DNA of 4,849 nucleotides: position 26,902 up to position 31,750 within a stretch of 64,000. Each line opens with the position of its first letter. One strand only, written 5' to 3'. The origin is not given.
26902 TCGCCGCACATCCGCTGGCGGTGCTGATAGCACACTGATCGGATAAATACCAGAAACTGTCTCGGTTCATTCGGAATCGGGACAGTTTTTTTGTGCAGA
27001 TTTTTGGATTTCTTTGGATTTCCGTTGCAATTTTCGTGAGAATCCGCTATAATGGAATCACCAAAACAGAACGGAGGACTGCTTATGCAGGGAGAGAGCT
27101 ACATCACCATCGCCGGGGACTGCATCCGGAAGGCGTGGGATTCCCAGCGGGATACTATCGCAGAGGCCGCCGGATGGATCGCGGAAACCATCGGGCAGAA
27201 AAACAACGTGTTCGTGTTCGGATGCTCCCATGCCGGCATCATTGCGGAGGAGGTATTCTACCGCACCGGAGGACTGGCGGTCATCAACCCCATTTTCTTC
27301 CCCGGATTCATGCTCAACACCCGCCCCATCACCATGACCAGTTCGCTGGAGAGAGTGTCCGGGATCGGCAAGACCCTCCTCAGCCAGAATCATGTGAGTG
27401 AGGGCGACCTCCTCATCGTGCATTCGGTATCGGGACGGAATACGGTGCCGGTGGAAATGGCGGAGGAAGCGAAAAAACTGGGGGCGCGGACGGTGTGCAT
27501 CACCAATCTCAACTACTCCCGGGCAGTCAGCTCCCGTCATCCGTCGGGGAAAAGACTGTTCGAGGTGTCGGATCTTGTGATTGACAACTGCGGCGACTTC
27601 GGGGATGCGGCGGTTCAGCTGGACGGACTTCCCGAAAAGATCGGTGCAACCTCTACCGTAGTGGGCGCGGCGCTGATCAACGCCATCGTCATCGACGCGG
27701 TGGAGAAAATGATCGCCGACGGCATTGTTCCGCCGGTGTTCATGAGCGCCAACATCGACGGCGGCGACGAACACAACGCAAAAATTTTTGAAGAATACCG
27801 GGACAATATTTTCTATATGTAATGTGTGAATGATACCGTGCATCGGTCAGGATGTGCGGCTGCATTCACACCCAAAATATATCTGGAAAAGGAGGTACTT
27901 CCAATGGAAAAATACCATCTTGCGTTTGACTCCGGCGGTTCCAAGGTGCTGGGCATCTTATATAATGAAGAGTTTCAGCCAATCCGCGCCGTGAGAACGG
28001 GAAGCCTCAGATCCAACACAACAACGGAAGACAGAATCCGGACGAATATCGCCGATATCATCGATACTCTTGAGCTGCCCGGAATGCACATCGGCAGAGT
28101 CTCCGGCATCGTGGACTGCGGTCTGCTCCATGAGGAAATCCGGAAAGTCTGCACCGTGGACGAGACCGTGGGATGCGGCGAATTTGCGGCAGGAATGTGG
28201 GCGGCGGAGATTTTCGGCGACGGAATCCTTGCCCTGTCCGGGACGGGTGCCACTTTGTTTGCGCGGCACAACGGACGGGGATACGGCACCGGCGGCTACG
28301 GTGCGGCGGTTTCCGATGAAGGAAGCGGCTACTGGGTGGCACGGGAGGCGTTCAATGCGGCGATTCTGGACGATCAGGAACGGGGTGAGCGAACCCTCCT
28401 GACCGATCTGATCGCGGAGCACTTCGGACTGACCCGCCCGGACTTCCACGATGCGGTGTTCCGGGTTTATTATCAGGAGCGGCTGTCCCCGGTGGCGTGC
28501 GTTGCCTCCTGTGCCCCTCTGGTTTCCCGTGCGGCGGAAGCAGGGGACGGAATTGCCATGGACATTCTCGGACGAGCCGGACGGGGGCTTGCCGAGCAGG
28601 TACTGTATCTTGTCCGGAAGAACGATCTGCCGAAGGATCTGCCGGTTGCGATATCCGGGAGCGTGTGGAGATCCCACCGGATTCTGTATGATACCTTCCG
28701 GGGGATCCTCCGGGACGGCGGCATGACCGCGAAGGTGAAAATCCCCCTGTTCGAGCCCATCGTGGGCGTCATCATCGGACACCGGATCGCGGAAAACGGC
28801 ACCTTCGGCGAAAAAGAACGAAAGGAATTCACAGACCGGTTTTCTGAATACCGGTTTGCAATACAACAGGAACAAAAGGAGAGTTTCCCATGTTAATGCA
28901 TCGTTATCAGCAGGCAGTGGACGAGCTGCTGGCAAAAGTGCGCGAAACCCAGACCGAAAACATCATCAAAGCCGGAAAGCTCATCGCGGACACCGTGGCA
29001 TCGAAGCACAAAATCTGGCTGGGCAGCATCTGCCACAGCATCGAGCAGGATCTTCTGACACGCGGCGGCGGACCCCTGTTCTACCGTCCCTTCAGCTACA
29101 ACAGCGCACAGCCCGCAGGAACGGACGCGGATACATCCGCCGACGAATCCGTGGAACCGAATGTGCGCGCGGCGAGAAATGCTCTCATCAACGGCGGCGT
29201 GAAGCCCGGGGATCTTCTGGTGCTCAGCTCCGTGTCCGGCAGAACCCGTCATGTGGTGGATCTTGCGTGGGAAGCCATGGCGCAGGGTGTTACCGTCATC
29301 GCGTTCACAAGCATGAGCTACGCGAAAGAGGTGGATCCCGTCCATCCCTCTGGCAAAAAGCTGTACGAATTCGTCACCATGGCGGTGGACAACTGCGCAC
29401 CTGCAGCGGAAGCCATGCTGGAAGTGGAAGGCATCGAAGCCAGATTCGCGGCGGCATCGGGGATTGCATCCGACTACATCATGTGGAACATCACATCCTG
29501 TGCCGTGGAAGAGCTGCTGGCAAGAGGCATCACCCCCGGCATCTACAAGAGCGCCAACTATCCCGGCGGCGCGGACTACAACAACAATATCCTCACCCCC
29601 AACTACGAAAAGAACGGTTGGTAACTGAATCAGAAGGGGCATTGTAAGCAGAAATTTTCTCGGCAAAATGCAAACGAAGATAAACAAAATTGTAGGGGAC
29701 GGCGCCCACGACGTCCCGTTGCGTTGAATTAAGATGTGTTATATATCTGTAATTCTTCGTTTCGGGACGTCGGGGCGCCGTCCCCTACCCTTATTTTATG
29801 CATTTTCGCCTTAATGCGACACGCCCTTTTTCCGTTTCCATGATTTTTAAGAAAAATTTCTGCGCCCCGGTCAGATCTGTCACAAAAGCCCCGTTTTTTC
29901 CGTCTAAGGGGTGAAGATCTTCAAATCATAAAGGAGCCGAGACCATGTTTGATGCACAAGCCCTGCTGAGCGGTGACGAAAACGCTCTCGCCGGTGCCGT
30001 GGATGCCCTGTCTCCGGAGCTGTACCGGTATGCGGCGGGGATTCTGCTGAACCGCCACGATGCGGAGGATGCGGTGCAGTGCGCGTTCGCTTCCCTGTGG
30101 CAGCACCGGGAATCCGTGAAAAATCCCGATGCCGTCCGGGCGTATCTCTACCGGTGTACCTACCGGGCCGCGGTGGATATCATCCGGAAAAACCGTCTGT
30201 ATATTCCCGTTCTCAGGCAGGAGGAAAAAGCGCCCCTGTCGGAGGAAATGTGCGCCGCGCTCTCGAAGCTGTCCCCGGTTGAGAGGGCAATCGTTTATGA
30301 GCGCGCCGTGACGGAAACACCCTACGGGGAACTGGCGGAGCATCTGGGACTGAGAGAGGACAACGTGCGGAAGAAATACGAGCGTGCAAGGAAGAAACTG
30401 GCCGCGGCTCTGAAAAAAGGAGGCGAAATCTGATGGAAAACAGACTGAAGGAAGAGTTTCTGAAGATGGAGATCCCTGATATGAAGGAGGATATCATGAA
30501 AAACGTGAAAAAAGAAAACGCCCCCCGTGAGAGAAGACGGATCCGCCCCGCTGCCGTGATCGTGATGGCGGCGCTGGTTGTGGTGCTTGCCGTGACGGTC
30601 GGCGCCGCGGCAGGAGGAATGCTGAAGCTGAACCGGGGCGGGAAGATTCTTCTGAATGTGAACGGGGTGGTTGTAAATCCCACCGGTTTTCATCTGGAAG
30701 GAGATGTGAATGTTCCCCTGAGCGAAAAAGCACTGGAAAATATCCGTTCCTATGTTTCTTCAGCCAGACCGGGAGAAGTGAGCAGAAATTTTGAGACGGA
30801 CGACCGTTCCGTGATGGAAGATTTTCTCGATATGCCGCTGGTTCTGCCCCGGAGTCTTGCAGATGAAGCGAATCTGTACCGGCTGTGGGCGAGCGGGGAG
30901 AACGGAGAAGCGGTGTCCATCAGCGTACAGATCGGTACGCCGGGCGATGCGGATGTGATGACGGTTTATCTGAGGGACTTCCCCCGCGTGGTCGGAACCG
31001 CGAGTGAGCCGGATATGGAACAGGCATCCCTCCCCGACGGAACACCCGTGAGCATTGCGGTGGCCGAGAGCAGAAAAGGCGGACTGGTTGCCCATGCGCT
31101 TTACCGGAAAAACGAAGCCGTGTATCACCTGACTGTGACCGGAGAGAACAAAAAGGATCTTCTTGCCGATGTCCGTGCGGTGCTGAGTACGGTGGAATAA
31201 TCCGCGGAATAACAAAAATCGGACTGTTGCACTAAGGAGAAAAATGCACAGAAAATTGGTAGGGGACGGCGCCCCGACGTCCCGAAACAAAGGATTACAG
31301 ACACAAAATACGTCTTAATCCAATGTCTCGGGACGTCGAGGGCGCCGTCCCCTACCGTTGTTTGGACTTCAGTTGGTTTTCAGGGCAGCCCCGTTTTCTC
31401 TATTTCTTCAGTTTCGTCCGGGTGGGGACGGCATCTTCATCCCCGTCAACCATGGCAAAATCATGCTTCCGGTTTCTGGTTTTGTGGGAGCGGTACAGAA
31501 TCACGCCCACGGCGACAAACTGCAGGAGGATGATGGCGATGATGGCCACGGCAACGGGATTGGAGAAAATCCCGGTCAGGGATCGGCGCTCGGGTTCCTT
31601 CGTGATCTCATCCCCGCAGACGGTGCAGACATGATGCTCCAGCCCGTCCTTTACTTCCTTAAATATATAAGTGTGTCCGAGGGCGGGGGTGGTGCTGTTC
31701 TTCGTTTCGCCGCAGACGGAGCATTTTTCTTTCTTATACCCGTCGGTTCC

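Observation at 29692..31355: Two mutually inverted REPIN-like doublets bracket an ECF sigma/anti-sigma gene pair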

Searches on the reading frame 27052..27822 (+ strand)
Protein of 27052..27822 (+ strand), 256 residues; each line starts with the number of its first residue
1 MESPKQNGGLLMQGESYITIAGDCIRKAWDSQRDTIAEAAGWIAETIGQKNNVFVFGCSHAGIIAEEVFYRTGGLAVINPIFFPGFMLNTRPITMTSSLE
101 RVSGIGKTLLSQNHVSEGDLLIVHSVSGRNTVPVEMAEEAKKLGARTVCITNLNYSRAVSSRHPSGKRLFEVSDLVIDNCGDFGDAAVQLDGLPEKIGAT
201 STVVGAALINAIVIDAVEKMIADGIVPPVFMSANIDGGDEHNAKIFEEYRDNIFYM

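Call 13: search_protein_families(library=pfam, proteins=[window:27052-27822:+])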
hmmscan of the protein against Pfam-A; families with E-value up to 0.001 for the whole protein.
window:27052-27822:+ (256 aa): 2 families
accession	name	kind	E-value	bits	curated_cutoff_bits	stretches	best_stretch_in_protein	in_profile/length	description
PF13580.11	SIS_2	-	6.6e-36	123.8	27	1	17-151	2-137/138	SIS domain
PF01380.27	SIS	-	2.1e-06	28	25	1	113-157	49-93/131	SIS domain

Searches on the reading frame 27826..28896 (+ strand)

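Call 13: search_protein_families(library=pfam, proteins=[window:27826-28896:+])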
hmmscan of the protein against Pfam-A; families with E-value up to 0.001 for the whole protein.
window:27826-28896:+ (356 aa): 1 family
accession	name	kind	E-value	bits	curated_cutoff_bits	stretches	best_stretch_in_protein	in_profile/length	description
PF01869.26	BcrAD_BadFG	-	1.1e-16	61.6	31.5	1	35-311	4-263/271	BadF/BadG/BcrA/BcrD ATPase family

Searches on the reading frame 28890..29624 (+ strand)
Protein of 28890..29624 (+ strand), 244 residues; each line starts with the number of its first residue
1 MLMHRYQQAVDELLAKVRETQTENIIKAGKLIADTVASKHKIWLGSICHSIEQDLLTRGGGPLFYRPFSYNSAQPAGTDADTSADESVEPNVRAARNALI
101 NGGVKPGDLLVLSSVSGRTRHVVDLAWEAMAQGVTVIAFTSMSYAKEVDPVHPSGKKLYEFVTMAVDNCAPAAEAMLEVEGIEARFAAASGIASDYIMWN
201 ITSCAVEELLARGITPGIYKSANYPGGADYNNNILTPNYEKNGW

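Call 13: search_protein_families(library=pfam, proteins=[window:28890-29624:+])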
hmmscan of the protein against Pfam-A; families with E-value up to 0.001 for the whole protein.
window:28890-29624:+ (244 aa): 1 family
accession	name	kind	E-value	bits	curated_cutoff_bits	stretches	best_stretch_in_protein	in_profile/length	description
PF13580.11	SIS_2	-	3.3e-17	63.2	27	1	5-141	1-138/138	SIS domain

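Call 43: find_encoding_contigs(protein=window:28890-29624:+, flank=5000, max_places=10)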
Protein window:28890-29624:+ (244 aa): 6 contigs read that carry it; 6 places shown.
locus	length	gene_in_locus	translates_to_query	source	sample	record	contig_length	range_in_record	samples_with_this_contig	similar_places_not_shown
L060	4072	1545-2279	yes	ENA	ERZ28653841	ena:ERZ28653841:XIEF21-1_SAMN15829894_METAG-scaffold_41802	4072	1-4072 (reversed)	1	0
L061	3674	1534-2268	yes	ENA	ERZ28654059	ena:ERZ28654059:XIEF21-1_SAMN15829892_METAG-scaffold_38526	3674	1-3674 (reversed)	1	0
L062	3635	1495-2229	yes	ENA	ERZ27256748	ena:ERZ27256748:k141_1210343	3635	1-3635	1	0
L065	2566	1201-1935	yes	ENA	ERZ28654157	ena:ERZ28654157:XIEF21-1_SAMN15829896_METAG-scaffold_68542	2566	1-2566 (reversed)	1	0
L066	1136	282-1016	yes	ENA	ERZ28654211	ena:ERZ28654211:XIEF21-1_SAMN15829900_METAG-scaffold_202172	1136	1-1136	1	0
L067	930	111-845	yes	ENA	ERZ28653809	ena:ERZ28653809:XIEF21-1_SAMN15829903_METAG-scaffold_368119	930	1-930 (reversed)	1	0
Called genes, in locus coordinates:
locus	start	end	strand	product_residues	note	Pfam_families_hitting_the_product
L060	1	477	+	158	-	?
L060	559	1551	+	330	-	PF01869:BcrAD_BadFG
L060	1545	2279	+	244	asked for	PF13580:SIS_2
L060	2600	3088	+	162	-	PF04542:Sigma70_r2, PF08281:Sigma70_r4_2, PF04545:Sigma70_r4 (weak)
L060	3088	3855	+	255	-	-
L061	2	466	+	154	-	?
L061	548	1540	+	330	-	PF01869:BcrAD_BadFG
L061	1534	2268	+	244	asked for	PF13580:SIS_2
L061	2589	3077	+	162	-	PF04542:Sigma70_r2, PF08281:Sigma70_r4_2, PF04545:Sigma70_r4 (weak)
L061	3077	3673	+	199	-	?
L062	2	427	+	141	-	?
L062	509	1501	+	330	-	PF01869:BcrAD_BadFG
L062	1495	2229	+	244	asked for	PF13580:SIS_2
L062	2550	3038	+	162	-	PF04542:Sigma70_r2, PF08281:Sigma70_r4_2, PF04545:Sigma70_r4 (weak)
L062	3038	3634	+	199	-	?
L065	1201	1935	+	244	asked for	PF13580:SIS_2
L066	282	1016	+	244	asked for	PF13580:SIS_2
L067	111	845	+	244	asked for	PF13580:SIS_2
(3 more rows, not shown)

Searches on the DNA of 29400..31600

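Call 50: search_rna_families(source=window, start=29400, end=31600, threshold=evalue, max_evalue=1)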
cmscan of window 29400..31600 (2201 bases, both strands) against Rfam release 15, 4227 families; matches with E-value up to 1: 11.
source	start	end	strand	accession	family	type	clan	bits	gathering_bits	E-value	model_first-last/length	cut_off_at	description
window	31258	31356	-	RF04102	MIR6457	Gene; miRNA;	-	43.6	140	1.2e-06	1-177/177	no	MIR6457 microRNA precursor family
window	31269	31344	-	RF04136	MIR1862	Gene; miRNA;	-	31.1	84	0.0014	1-90/90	no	MIR1862 microRNA precursor family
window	29698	29784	+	RF04230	mir-9261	Gene; miRNA;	-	29.4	86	0.0027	1-92/92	no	mir-9261 microRNA precursor family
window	29666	29805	+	RF04228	MIR6140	Gene; miRNA;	-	28.6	140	0.012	1-165/165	no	MIR6140 microRNA precursor family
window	29657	29804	+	RF02860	Arrc14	Gene; sRNA;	-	27.1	99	0.23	1-167/167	no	Actinobacillus sRNA 14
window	29694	29785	+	RF03749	MIR2617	Gene; miRNA;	-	25.3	46.5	0.23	1-86/86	no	MIR2617 microRNA precursor family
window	31259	31355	-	RF03812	mir-BART19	Gene; miRNA;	-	25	100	0.041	1-93/93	no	mir-BART19 microRNA precursor family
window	29697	29782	-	RF04136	MIR1862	Gene; miRNA;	-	23.7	84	0.12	1-90/90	no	MIR1862 microRNA precursor family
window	31264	31350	-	RF03200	mir-BART13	Gene; miRNA;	-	22.5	70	0.32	1-83/83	no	mir-BART13 microRNA precursor family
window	29698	29782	-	RF03242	mir-1397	Gene; miRNA;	-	21.3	70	0.35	1-84/84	no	mir-1397 microRNA precursor family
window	29697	29783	+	RF04173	MIR847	Gene; miRNA;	-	19.7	184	0.45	1-164/164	no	MIR847 microRNA precursor family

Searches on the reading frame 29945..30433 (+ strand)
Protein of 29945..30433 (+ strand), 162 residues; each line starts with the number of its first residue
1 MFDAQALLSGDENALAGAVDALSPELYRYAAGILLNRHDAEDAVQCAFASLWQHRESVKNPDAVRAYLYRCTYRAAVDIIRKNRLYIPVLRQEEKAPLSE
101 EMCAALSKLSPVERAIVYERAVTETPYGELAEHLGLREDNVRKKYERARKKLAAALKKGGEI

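Call 13: search_protein_families(library=pfam, proteins=[window:29945-30433:+])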
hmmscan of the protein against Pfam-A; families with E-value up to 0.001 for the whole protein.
window:29945-30433:+ (162 aa): 3 families
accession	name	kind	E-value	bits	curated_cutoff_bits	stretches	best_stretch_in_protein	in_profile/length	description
PF04542.20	Sigma70_r2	-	2.3e-13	50.1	24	1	19-84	2-69/71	Sigma-70 region 2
PF08281.18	Sigma70_r4_2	-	3.6e-10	39.8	25.7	1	104-152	6-54/54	Sigma-70, region 4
PF04545.22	Sigma70_r4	-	5.3e-07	29.5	24.1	1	105-152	1-48/50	Sigma-70, region 4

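Call 15: search_protein_families(library=ncbifam, proteins=[window:29945-30433:+], max_evalue=1)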
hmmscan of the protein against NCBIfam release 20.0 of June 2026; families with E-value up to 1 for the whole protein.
window:29945-30433:+ (162 aa): 77 families (the best 25 are shown)
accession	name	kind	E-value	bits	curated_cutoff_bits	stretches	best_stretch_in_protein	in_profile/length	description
TIGR02937.1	sigma70-ECF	superfamily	1.8e-22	79.7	42.9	1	14-155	2-164/165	sigma-70 family RNA polymerase sigma factor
NF058625.1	sigma_PG0214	equivalog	5.7e-20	71.7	130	1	19-158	10-163/170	GFO_1088 family ECF-type sigma factor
TIGR02983.1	SigE-fam_strep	subfamily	9.4e-20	71.1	141.55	1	14-157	7-159/162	SigE family RNA polymerase sigma factor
TIGR02985.1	Sig70_bacteroi1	subfamily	6.6e-19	68.7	126.4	2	21-84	9-72/162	RNA polymerase sigma-70 factor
TIGR02957.1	SigX4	subfamily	2.4e-15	56.5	323.25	1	22-156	6-156/281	RNA polymerase sigma-70 factor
NF008888.0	PRK11922.1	equivalog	2.8e-14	53.3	204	2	7-94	24-111/231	RNA polymerase sigma factor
TIGR02950.1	SigM_subfam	subfamily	2.3e-13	50.3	147.95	1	23-155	10-157/159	RNA polymerase sigma factor, SigM family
NF007214.0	PRK09636.1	subfamily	1.2e-12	47.6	271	1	17-156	8-163/293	RNA polymerase sigma factor SigJ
NF006089.0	PRK08241.1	subfamily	2.1e-12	46.8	240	2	9-85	18-95/343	RNA polymerase subunit sigma-70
NF009194.0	PRK12542.1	equivalog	6.8e-12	46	211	1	26-153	22-167/185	RNA polymerase sigma factor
NF007223.0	PRK09641.1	equivalog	3.5e-11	43.3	209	1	6-84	11-89/187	RNA polymerase sigma factor SigW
NF007225.0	PRK09643.1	equivalog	3.6e-11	43.1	190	1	8-158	22-184/204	RNA polymerase sigma factor SigM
NF007226.0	PRK09644.1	equivalog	1.2e-10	41.7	199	1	25-158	13-159/166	RNA polymerase sigma factor SigM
NF007229.0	PRK09647.1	equivalog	3.2e-10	39.7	265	1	22-158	53-204/220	RNA polymerase sigma factor SigE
TIGR02948.1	SigW_bacill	equivalog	1.1e-09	38.6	243.1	1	7-84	12-89/187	RNA polymerase sigma factor SigW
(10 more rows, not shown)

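Call 41: find_encoding_contigs(protein=window:29945-30433:+, flank=4000, max_places=10)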
Protein window:29945-30433:+ (162 aa): 5 contigs read that carry it; 5 places shown.
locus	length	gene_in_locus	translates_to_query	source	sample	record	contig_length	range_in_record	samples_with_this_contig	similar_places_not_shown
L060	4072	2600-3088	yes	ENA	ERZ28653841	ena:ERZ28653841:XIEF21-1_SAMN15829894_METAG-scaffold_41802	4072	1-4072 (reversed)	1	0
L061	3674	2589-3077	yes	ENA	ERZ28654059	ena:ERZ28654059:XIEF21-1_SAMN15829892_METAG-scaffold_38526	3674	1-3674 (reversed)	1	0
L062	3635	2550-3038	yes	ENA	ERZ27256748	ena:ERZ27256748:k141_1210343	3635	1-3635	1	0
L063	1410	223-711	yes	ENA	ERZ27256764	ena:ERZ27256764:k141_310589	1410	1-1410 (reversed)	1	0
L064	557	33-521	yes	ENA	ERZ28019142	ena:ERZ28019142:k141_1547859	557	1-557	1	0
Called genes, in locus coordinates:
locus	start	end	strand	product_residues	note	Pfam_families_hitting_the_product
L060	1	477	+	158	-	?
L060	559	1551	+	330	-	PF01869:BcrAD_BadFG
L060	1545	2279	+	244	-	PF13580:SIS_2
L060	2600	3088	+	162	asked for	PF04542:Sigma70_r2, PF08281:Sigma70_r4_2, PF04545:Sigma70_r4 (weak)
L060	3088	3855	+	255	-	-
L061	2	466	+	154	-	?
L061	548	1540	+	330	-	PF01869:BcrAD_BadFG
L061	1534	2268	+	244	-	PF13580:SIS_2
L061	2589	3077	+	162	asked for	PF04542:Sigma70_r2, PF08281:Sigma70_r4_2, PF04545:Sigma70_r4 (weak)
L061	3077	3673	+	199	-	?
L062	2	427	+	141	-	?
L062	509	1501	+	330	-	PF01869:BcrAD_BadFG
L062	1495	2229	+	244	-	PF13580:SIS_2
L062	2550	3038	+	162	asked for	PF04542:Sigma70_r2, PF08281:Sigma70_r4_2, PF04545:Sigma70_r4 (weak)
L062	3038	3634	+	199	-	?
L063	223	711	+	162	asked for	PF04542:Sigma70_r2, PF08281:Sigma70_r4_2, PF04545:Sigma70_r4 (weak)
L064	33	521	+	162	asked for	PF04542:Sigma70_r2, PF08281:Sigma70_r4_2, PF04545:Sigma70_r4 (weak)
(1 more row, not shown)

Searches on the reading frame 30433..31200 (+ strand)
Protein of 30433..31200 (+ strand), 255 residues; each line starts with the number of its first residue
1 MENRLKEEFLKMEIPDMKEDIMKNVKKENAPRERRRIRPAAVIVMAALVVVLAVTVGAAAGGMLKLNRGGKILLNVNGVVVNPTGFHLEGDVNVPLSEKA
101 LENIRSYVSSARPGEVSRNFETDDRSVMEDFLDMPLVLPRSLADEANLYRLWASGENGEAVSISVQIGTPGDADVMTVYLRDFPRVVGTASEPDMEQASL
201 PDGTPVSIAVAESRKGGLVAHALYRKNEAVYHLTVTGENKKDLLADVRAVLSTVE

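Call 13: search_protein_families(library=pfam, proteins=[window:30433-31200:+])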
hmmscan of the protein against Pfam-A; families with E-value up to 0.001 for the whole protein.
window:30433-31200:+ (255 aa): 0 families

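Call 15: search_protein_families(library=ncbifam, proteins=[window:30433-31200:+], max_evalue=1)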
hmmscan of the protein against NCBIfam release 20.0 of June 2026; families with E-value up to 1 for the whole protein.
window:30433-31200:+ (255 aa): 4 families
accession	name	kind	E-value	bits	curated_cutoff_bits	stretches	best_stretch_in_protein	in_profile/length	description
NF052375.1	antisigma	equivalog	0.0018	18.3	100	1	15-60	52-103/217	anti-sigma factor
NF038083.1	CU044_5270_fam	subfamily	0.0036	17.2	100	1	19-60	10-51/284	CU044_5270 family protein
NF052658.1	RsiV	equivalog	0.025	14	250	1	3-58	3-58/286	anti-sigma-V factor RsiV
NF004242.0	PRK05682.2-1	equivalog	0.14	10.9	365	0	154-219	258-319/422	flagellar hook protein FlgE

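Call 16: search_protein_families(library=pfam, proteins=[window:30433-31200:+], max_evalue=10)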
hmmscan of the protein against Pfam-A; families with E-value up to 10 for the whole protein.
window:30433-31200:+ (255 aa): 1 family
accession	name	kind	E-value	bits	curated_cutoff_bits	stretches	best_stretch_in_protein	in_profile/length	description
PF00474.23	SSF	-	0.087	12.1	22.8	1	18-67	321-370/406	Sodium:solute symporter family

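Call 44: find_encoding_contigs(protein=window:30433-31200:+, flank=5000, max_places=10)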
Protein window:30433-31200:+ (255 aa): 2 contigs read that carry it; 2 places shown.
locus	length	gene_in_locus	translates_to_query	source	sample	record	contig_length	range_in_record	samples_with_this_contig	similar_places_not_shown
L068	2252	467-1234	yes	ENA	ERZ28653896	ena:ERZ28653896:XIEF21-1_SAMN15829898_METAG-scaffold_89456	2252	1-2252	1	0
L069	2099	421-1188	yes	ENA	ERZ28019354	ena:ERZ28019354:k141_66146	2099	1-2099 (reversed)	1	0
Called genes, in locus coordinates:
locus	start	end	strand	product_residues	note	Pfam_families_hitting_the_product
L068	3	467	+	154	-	?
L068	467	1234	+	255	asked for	-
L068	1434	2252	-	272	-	?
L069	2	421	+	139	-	?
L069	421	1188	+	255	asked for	-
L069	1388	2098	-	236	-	?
